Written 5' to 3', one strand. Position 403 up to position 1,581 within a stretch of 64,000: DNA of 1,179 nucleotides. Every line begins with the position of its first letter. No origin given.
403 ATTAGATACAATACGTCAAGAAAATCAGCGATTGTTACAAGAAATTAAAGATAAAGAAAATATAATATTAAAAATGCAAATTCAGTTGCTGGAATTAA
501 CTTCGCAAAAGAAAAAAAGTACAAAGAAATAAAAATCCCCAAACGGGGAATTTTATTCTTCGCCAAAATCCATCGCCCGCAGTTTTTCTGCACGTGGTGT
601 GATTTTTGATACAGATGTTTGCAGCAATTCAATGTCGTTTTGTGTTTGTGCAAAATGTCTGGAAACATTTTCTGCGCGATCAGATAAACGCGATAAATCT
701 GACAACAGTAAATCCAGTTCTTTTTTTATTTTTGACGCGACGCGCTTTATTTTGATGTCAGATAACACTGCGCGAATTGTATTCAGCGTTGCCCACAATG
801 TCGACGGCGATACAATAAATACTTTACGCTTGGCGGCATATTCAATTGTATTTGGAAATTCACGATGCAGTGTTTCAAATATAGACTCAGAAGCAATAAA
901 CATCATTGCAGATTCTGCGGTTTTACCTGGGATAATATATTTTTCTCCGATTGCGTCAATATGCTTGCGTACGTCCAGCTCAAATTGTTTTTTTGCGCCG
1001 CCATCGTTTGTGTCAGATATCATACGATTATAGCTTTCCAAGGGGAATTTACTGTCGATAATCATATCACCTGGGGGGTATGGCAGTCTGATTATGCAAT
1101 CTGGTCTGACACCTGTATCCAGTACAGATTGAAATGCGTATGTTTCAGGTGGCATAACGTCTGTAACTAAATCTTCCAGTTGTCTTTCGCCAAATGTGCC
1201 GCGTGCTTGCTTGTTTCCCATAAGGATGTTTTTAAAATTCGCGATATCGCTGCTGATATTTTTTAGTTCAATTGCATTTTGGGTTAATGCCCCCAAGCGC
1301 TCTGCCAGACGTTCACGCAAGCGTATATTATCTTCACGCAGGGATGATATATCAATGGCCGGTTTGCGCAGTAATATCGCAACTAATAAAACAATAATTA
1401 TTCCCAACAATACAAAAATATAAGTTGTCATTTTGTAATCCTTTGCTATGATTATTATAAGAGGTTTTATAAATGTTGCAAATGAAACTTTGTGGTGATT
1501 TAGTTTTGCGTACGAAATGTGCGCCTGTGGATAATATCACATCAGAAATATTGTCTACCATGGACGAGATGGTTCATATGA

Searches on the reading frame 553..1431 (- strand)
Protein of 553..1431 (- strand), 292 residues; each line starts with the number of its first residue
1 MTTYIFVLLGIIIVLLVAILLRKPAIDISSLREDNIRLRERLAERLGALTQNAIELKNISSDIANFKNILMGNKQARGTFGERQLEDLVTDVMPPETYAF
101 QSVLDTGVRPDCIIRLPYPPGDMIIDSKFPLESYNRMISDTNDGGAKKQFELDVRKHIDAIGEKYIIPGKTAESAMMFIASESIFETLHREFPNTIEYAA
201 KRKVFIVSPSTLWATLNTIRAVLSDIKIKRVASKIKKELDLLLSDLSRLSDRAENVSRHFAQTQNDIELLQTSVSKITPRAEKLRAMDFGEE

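Call 71: search_protein_families(library=pfam, proteins=[window:553-1431:-], max_evalue=0.0001)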
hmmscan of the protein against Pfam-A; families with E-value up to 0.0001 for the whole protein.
window:553-1431:- (292 aa): 1 family
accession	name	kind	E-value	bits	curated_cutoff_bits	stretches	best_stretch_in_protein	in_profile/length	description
PF02646.22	RmuC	-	1.1e-55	189.3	26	1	29-289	15-286/291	RmuC family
